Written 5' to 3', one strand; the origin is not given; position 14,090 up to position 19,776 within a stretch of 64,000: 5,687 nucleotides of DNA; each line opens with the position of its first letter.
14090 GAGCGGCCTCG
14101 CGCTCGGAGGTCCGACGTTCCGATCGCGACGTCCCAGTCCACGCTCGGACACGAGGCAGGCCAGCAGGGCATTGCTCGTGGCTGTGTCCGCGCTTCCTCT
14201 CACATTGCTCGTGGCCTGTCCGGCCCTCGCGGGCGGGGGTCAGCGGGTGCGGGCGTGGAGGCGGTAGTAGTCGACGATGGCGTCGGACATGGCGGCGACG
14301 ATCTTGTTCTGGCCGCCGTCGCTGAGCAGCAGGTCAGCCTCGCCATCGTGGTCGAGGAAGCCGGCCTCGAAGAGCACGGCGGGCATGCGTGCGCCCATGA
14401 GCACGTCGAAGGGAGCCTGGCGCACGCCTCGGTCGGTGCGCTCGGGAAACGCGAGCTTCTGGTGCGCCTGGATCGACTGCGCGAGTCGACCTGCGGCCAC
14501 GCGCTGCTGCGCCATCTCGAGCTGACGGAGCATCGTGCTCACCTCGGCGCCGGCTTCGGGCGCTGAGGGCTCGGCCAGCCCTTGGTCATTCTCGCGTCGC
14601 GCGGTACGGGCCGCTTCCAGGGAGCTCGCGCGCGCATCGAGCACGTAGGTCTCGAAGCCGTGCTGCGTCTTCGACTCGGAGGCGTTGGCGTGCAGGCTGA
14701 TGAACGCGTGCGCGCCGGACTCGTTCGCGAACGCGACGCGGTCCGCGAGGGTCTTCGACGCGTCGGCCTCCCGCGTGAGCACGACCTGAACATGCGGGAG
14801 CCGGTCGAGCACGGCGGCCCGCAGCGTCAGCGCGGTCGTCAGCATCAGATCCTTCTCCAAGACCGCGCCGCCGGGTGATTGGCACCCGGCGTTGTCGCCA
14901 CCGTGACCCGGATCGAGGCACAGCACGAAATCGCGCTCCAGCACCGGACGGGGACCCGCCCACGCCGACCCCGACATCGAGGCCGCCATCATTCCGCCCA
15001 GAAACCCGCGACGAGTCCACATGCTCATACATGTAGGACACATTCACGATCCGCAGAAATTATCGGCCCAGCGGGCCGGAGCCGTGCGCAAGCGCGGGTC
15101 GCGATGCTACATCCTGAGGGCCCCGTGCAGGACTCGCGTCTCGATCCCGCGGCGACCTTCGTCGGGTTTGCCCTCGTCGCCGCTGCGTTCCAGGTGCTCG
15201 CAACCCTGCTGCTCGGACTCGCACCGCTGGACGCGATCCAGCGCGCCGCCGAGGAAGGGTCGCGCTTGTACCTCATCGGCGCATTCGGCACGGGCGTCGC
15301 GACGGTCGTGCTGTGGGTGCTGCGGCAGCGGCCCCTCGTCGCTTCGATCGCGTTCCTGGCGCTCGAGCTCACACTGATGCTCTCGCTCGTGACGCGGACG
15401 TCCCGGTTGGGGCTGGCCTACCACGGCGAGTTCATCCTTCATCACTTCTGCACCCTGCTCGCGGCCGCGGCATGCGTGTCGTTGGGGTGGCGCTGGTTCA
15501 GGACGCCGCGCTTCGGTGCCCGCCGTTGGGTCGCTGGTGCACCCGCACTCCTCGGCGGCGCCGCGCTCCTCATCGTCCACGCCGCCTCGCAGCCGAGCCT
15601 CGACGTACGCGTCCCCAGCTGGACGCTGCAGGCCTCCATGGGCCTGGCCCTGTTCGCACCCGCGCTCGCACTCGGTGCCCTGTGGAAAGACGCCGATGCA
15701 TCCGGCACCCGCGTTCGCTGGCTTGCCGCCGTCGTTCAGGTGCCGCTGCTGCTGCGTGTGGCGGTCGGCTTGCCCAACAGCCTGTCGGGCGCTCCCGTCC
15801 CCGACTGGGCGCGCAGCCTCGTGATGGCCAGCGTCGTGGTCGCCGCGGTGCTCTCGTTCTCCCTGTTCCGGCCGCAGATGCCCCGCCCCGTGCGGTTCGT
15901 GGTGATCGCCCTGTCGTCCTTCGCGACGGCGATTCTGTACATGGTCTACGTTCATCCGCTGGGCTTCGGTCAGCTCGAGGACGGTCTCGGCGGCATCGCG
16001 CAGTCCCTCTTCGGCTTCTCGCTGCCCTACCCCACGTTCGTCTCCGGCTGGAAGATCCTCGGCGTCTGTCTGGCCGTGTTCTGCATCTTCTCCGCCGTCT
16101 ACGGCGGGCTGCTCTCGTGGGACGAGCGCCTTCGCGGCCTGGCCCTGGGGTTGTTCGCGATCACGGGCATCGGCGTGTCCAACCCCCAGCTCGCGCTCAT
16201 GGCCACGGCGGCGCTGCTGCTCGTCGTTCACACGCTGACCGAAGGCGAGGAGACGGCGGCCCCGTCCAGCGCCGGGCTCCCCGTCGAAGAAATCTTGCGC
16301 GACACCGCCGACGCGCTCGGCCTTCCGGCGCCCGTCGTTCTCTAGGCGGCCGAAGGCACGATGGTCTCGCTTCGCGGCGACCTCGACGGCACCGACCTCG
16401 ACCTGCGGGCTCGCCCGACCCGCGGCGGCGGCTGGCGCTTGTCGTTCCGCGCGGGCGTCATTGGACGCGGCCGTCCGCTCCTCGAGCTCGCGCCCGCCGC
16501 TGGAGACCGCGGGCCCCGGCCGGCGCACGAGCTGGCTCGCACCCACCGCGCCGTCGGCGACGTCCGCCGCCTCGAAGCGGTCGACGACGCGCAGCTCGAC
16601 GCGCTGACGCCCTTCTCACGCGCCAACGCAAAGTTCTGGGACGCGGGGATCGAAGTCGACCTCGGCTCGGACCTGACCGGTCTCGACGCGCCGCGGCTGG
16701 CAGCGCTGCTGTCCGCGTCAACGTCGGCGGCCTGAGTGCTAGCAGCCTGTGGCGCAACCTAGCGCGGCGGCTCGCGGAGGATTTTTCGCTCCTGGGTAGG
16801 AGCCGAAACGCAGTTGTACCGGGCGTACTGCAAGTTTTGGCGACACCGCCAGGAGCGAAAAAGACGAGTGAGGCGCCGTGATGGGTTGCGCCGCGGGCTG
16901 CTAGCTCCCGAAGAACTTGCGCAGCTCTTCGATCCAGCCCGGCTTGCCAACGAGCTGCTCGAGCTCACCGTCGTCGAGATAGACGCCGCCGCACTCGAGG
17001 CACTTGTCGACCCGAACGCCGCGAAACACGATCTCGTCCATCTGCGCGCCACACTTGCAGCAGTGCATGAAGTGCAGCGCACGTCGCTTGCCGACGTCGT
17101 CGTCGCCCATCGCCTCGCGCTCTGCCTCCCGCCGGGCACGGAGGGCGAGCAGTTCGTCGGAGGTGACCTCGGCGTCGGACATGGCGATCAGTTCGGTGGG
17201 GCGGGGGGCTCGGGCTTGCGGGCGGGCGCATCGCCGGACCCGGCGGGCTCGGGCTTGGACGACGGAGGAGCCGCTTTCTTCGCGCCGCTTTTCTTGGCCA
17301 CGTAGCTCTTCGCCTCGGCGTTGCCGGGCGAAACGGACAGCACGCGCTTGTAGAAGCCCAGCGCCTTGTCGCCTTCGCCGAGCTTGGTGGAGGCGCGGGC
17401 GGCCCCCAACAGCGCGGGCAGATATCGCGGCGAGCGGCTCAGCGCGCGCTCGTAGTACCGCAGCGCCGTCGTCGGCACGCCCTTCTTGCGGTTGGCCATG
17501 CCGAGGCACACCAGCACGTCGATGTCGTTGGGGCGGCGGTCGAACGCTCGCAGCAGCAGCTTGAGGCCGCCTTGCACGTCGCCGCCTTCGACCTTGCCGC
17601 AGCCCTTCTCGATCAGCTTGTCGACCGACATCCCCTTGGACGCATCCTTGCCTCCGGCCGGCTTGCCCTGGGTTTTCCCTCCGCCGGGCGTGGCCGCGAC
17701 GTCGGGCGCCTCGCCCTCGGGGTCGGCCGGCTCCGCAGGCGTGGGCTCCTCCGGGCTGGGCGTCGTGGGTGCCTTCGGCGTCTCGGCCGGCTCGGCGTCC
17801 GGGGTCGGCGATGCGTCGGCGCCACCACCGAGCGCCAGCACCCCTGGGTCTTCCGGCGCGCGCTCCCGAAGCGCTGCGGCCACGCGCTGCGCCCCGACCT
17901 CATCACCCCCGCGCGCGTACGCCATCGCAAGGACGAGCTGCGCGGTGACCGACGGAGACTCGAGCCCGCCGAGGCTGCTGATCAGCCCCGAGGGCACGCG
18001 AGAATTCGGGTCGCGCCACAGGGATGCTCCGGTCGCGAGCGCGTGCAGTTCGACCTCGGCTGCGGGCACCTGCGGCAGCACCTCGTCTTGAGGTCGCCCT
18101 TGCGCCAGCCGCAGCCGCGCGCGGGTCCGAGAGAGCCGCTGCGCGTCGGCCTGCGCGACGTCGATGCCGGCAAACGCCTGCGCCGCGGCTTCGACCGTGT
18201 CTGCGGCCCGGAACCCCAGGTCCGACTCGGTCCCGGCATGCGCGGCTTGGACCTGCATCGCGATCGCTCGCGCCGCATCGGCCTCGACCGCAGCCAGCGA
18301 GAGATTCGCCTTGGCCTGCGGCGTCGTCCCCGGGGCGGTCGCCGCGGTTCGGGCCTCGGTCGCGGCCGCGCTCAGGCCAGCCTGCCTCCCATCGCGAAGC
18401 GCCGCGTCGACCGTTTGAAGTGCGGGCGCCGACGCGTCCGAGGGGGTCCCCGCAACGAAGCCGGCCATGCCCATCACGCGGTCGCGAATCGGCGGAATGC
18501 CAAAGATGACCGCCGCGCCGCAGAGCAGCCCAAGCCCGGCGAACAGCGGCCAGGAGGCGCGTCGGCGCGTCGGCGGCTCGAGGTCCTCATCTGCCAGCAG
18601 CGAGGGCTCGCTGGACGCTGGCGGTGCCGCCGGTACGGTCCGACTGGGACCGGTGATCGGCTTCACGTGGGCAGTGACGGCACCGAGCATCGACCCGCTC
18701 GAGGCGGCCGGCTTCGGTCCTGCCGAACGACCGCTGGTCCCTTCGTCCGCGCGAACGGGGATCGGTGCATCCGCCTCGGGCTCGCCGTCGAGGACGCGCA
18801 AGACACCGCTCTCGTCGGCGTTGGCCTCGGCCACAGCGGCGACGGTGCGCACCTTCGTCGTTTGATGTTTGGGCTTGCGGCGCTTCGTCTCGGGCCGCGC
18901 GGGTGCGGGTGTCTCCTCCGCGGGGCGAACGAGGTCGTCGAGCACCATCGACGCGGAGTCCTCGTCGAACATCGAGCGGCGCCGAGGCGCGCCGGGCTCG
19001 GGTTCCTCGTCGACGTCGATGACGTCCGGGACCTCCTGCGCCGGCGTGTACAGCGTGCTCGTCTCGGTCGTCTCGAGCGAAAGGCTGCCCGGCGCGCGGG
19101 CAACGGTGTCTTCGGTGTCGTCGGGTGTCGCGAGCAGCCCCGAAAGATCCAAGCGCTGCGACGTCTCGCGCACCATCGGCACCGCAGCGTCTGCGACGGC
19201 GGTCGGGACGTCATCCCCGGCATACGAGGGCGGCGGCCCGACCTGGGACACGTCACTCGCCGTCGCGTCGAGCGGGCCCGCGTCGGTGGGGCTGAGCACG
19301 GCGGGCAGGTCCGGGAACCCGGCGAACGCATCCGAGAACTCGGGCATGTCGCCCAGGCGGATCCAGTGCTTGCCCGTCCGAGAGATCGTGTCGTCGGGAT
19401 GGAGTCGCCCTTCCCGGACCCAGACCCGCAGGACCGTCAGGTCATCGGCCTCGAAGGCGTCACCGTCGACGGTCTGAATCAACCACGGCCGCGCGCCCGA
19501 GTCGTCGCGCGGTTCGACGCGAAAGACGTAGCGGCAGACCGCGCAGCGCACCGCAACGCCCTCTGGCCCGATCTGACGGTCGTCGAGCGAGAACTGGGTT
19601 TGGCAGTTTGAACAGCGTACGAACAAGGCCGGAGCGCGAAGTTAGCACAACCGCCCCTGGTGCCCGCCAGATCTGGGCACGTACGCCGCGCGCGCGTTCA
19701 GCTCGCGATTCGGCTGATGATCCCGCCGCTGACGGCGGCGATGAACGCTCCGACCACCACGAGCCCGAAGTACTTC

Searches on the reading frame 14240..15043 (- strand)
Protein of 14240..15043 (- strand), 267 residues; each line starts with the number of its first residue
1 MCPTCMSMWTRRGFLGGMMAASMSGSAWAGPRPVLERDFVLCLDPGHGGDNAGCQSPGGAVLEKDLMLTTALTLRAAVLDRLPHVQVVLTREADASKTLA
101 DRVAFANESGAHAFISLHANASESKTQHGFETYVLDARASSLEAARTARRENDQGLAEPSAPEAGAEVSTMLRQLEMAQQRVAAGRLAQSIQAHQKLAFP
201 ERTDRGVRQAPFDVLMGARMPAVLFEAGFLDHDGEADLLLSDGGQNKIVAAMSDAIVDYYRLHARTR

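Call 44: search_protein_families(library=pfam, proteins=[window:14240-15043:-], max_evalue=0.0001)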
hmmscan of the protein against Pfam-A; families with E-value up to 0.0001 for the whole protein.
window:14240-15043:- (267 aa): 1 family
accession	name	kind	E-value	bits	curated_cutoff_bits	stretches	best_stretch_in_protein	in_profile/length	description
PF01520.23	Amidase_3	-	1.1e-40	139.9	27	1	42-256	2-172/174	N-acetylmuramoyl-L-alanine amidase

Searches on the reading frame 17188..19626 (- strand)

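Call 42: search_protein_families(library=pfam, proteins=[window:17188-19626:-], max_evalue=0.0001)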
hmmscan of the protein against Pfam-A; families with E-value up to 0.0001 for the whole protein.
window:17188-19626:- (812 aa): 6 families
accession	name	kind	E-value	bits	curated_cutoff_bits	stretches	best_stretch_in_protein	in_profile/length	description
PF13717.11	Zn_ribbon_4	-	6e-13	48.9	30.3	1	1-36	1-36/36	zinc-ribbon domain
PF13428.12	TPR_14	-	1.4e-10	41.2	23.5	0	562-597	3-38/44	Tetratricopeptide repeat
PF13719.11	Zn_ribbon_5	-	5.7e-09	36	29.3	1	1-37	1-37/37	zinc-ribbon domain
PF14559.12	TPR_19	-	1.9e-07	31.8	25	1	718-777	7-66/68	Tetratricopeptide repeat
PF07719.23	TPR_2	-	2.1e-05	24.7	27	0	704-734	3-33/34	Tetratricopeptide repeat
PF13174.12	TPR_6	-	7.3e-05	23.6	26.3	0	562-592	2-32/33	Tetratricopeptide repeat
